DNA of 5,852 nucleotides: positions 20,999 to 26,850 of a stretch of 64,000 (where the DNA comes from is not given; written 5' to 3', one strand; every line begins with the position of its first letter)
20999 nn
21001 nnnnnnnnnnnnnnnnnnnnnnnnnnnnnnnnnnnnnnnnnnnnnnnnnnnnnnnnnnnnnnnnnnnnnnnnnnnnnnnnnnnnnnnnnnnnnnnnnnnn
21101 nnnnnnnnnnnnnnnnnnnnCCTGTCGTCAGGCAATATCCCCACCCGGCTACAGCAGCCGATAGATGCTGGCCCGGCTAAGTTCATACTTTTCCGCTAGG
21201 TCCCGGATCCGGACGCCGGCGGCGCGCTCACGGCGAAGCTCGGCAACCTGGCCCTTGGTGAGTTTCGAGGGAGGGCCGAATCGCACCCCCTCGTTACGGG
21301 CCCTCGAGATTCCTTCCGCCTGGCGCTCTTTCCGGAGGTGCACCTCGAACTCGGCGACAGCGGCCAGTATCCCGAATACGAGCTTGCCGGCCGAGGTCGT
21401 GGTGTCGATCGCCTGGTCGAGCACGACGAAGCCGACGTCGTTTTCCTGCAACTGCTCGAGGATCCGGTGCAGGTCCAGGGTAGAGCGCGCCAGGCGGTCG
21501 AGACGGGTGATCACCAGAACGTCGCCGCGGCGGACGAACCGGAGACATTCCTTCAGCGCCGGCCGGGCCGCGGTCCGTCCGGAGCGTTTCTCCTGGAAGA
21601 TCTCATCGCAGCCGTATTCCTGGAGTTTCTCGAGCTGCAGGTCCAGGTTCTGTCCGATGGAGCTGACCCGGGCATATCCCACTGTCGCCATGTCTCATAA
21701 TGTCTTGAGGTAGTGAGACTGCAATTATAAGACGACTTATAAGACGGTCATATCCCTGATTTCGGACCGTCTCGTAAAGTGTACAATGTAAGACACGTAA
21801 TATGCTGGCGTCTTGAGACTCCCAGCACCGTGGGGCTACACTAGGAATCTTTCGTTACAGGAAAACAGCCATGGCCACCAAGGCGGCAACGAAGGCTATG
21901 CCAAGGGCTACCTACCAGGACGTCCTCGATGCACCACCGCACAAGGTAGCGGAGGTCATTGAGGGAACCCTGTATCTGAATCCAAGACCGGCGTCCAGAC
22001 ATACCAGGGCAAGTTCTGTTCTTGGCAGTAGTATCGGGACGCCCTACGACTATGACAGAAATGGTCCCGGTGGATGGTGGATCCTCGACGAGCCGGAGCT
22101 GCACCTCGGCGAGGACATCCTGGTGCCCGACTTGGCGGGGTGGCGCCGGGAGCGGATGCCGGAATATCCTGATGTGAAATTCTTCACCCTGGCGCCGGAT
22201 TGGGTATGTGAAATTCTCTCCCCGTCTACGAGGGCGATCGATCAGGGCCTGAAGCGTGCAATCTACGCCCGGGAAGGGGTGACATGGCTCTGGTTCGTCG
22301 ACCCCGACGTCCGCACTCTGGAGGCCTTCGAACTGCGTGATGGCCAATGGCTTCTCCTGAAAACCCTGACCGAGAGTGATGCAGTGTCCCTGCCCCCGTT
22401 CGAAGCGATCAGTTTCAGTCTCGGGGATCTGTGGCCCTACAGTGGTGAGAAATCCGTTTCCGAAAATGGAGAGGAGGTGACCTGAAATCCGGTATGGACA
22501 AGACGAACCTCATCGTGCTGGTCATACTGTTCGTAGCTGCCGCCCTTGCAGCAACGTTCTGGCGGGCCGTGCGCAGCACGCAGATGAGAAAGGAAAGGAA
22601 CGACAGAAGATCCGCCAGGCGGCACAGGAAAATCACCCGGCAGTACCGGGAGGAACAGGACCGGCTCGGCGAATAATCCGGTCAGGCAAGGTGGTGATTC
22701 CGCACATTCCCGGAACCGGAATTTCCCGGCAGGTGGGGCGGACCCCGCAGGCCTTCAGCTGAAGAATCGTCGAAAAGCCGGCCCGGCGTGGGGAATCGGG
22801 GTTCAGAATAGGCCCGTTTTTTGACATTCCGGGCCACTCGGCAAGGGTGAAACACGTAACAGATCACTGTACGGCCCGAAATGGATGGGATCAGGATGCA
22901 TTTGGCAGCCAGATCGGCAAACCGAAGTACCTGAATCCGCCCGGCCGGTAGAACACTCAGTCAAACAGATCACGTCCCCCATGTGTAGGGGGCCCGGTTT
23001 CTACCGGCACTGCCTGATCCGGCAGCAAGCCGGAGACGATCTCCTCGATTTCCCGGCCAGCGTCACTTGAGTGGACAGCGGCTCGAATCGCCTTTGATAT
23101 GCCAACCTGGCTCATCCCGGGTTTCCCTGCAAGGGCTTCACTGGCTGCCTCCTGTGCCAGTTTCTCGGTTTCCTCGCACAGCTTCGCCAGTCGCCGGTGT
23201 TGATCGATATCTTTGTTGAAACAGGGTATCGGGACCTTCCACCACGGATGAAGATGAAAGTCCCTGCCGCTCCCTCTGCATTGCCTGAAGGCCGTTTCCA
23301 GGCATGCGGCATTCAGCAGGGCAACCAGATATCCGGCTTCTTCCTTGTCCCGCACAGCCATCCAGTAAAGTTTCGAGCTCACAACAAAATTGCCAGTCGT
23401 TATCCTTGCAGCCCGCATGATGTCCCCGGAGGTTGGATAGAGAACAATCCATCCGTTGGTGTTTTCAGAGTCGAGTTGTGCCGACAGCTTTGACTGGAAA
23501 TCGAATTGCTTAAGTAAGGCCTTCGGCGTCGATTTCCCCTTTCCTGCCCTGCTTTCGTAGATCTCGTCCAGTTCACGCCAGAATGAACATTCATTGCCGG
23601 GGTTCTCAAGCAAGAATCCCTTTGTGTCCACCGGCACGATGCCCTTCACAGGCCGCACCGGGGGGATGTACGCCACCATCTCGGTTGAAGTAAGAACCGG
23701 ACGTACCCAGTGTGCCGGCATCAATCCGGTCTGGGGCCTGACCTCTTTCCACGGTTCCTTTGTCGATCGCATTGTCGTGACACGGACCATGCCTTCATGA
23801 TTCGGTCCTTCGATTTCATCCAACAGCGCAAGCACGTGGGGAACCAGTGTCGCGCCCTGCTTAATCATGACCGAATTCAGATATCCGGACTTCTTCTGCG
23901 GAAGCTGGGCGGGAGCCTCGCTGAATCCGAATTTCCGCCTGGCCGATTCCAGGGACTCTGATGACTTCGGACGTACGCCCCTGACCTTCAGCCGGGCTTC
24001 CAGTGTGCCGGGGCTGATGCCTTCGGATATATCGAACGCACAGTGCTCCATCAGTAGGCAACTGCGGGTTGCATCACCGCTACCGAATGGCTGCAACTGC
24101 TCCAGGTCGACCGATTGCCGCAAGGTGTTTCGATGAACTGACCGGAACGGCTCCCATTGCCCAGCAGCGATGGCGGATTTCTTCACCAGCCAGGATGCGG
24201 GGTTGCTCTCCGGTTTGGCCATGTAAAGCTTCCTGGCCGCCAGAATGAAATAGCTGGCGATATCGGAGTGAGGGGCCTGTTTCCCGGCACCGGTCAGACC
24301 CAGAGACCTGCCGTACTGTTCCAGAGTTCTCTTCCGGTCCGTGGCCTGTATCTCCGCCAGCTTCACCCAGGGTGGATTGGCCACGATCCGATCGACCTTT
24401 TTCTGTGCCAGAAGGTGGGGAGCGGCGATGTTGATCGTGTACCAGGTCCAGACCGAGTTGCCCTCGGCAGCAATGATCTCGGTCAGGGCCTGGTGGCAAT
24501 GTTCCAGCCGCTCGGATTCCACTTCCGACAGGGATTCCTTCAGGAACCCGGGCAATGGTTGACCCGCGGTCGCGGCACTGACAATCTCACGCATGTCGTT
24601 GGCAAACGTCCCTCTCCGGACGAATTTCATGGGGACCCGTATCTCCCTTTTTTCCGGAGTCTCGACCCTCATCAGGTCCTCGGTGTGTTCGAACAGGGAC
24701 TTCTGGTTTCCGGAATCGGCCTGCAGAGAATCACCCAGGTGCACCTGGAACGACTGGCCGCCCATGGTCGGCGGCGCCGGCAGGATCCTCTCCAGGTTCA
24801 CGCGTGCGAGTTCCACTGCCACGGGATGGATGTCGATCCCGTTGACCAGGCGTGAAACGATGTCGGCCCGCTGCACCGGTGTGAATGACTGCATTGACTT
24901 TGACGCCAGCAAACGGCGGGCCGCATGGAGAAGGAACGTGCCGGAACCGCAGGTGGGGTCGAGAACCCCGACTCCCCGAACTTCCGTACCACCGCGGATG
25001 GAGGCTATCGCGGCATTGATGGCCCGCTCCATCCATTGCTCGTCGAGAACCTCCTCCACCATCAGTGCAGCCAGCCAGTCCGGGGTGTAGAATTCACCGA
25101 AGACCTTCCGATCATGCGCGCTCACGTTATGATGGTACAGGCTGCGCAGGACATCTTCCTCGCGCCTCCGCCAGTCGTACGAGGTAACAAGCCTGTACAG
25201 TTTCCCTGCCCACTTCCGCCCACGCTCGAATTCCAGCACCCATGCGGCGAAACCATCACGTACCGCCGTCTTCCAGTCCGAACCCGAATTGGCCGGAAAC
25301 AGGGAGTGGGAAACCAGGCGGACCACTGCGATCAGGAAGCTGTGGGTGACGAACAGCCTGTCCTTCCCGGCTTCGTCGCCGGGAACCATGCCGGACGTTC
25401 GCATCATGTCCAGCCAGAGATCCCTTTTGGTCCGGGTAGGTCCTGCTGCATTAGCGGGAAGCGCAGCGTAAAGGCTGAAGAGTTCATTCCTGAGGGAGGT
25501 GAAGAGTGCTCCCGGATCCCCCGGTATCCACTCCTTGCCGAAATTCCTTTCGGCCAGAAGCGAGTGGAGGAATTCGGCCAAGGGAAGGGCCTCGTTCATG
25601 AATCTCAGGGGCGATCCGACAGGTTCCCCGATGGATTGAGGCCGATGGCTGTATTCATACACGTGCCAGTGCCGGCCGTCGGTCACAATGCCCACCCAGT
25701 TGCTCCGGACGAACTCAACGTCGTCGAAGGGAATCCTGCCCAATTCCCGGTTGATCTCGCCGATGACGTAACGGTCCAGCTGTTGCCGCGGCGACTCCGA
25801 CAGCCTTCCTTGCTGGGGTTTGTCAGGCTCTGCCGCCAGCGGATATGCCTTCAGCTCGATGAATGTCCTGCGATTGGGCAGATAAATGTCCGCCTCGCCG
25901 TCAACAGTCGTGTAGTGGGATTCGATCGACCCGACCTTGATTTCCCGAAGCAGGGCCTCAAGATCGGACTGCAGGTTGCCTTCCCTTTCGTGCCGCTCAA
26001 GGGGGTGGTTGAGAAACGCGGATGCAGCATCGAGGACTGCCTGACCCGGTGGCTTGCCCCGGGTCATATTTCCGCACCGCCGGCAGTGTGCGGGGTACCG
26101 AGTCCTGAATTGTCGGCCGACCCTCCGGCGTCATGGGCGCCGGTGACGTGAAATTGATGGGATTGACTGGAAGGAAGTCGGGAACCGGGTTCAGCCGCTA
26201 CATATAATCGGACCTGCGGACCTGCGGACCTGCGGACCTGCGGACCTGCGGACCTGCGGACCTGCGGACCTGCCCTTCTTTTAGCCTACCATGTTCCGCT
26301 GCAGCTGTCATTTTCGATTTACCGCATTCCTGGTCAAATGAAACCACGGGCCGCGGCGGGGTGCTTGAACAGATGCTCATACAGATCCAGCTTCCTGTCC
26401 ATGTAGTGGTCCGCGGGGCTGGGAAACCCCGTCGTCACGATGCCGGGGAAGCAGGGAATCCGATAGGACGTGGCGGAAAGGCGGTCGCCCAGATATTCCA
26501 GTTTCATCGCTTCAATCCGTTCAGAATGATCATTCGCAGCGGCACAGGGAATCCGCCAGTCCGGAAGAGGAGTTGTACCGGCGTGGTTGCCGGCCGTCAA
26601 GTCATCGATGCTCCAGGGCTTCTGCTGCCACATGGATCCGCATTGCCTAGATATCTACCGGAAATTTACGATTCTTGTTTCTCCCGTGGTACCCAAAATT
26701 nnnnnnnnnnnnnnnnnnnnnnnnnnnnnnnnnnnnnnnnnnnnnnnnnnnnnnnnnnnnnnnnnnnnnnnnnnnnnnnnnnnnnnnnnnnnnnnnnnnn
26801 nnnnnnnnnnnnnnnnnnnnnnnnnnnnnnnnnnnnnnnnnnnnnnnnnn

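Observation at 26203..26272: Eight perfect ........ octamer repeats upstream of the Type IIG R-M gene: possible phase-variable switch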

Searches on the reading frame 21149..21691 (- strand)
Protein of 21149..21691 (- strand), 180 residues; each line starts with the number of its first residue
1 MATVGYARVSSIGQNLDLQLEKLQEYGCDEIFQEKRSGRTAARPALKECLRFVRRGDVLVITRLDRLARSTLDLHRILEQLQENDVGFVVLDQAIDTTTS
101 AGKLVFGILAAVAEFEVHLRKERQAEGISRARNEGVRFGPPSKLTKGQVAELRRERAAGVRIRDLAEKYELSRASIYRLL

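Call 7: search_protein_families(library=pfam, proteins=[window:21149-21691:-], max_evalue=0.01)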
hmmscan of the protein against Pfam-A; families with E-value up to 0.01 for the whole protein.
window:21149-21691:- (180 aa): 3 families
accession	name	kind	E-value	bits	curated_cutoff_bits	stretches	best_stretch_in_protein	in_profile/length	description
PF00239.26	Resolvase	-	1.9e-43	148.5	23.3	1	4-136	2-144/145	Resolvase, N terminal domain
PF02796.21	HTH_7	-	0.00011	22.7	23.8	1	141-179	3-41/45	Helix-turn-helix domain of resolvase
PF09339.16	HTH_IclR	-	0.0042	17.3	22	0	155-180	14-39/52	IclR helix-turn-helix domain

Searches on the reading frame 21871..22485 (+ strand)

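Call 7: search_protein_families(library=pfam, proteins=[window:21871-22485:+], max_evalue=0.01)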
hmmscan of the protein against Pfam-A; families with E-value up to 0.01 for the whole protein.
window:21871-22485:+ (204 aa): 1 family
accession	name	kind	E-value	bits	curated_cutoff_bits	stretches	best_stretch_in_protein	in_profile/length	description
PF05685.18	Uma2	-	4.4e-24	85.3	27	1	21-182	9-169/172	Putative restriction endonuclease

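Call 55: search_protein_families(library=padloc, proteins=[window:21871-22485:+], max_evalue=0.001)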
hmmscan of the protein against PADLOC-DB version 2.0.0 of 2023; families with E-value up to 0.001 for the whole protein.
window:21871-22485:+ (204 aa): 3 families
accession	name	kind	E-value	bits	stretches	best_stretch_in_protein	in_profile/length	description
PDLC04832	PDC-S03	-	6.4e-17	59.9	1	12-187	11-185/188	-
PDLC04833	PDC-S03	-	7.5e-10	36.6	1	24-183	37-198/207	-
PDLC04834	PDC-S03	-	1.9e-08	32.2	1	104-186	99-180/184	-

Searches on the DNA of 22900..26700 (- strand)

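Call 25: search_dna_similar(query=window:22900-26700:-, collection=plasmids, mode=distant, max_rows=15)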
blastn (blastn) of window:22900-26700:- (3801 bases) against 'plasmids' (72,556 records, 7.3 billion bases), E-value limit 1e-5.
No match.
